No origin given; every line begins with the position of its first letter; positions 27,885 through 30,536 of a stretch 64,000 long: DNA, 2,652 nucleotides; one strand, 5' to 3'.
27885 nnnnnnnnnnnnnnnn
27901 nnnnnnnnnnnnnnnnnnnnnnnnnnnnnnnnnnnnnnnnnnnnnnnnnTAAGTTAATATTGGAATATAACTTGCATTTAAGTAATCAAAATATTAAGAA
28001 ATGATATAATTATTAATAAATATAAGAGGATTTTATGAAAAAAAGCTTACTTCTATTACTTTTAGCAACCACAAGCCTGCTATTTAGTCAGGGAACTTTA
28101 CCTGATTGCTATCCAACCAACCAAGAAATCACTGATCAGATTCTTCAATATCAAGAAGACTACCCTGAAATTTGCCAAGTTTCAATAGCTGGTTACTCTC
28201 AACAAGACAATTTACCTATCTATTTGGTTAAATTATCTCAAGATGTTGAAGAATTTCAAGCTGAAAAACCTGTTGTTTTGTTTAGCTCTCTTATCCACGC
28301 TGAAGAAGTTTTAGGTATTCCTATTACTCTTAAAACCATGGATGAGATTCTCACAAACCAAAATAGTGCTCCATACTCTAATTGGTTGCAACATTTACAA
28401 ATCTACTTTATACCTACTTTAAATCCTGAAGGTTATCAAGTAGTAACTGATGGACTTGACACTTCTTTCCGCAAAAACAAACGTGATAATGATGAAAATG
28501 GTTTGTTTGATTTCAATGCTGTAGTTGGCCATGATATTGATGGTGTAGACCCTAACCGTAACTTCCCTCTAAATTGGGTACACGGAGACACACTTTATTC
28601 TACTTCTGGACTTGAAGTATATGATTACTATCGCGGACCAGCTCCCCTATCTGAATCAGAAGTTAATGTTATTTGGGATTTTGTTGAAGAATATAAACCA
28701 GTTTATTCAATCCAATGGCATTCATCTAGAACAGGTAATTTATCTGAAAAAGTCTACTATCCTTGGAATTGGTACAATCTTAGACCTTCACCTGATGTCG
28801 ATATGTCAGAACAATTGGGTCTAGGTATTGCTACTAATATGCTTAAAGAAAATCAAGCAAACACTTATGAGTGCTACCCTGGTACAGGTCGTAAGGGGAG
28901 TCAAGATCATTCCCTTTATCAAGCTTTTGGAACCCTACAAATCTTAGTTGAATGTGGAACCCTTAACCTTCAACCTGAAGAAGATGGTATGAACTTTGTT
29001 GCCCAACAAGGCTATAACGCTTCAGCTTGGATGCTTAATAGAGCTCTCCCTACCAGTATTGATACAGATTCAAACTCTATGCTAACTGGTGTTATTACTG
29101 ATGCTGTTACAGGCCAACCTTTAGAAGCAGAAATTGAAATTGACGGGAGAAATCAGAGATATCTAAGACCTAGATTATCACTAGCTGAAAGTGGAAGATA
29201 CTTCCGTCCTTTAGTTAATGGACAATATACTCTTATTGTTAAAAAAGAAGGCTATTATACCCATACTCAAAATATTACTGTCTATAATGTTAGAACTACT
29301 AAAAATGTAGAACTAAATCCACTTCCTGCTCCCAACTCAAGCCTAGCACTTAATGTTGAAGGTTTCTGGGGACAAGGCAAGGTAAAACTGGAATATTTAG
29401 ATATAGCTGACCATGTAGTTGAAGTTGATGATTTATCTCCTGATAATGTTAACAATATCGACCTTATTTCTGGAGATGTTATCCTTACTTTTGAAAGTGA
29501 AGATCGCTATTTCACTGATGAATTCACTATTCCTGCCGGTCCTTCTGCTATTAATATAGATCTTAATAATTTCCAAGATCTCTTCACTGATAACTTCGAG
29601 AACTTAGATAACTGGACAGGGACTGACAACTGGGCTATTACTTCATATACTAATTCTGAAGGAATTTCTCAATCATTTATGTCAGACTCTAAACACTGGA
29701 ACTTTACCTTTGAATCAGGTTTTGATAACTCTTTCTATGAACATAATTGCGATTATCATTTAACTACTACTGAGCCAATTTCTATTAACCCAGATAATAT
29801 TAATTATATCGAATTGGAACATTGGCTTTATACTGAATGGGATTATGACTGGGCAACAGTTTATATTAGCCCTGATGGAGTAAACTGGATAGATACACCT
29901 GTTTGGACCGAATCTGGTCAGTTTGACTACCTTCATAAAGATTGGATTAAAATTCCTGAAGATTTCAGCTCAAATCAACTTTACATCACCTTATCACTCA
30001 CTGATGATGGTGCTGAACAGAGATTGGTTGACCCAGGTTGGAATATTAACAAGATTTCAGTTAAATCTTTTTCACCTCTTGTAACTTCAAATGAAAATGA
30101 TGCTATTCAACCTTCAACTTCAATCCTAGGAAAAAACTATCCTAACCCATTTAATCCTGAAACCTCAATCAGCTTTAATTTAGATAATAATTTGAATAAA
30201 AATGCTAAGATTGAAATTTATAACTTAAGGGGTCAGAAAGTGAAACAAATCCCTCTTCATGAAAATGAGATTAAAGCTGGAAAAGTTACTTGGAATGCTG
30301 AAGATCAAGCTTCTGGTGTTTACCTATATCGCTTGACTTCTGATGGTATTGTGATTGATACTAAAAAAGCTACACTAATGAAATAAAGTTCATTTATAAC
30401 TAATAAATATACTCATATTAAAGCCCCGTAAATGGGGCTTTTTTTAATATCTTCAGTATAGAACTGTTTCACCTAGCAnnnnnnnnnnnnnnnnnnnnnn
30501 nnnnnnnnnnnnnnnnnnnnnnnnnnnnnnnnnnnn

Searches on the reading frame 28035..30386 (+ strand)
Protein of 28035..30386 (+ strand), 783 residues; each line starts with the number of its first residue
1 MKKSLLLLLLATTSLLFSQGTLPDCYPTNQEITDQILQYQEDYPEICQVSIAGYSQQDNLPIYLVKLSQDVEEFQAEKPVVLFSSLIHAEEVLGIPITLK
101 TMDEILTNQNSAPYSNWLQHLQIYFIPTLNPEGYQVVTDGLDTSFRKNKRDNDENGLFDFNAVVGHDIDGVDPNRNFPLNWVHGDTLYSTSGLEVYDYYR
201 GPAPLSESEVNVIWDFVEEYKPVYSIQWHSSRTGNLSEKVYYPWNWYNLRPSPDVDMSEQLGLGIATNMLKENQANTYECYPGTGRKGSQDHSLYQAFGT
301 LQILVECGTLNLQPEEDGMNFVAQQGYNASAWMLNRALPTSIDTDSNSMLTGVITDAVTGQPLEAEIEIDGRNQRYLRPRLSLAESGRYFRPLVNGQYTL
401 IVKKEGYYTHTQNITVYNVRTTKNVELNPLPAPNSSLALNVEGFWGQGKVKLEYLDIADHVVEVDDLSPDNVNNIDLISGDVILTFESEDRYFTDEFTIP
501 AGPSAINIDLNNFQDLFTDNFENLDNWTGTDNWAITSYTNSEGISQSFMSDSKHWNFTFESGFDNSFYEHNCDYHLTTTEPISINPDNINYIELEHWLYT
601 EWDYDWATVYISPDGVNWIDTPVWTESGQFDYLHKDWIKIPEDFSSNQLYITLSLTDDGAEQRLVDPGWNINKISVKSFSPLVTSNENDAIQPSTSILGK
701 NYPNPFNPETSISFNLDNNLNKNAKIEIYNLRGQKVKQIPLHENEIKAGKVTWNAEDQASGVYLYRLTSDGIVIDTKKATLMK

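Call 77: search_protein_families(library=pfam, proteins=[window:28035-30386:+], max_evalue=0.0001)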
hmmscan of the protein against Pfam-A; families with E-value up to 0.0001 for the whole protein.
window:28035-30386:+ (783 aa): 3 families
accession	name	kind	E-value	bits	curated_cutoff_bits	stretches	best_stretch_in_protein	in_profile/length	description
PF00246.29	Peptidase_M14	-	5.2e-35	121.9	21.6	1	38-301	7-243/286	Zinc carboxypeptidase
PF18962.6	Por_Secre_tail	-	1.6e-08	35.1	27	1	702-773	2-68/75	Secretion system C-terminal sorting domain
PF13620.12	CarboxypepD_reg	-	1.3e-06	29.1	32.3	1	350-422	2-76/82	Carboxypeptidase regulatory-like domain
